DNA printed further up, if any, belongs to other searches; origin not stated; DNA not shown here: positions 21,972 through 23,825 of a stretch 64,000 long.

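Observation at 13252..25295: Candidate catabolic island for an unknown amide/amine compound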

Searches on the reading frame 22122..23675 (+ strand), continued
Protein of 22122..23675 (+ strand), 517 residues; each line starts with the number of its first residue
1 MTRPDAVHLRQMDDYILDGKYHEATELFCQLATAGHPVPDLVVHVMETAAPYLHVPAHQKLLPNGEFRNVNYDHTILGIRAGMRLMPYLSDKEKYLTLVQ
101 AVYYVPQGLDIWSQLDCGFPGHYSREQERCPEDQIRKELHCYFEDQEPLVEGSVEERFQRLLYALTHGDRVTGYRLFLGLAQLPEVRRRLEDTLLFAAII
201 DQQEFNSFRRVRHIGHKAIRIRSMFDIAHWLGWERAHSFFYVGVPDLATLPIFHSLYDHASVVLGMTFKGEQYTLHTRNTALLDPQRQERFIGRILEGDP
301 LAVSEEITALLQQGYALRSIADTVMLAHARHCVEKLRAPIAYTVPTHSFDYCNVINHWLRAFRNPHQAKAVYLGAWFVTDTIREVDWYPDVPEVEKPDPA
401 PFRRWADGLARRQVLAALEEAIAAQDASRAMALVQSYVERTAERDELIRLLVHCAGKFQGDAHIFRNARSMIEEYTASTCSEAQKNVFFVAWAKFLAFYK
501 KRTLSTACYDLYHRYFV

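Call 70: search_dna_similar(query=window:22122-23675:+, collection=plasmids, mode=protein, max_evalue=0.00001, max_rows=15)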
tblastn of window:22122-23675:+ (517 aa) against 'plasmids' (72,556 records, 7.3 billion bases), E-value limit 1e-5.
No match.
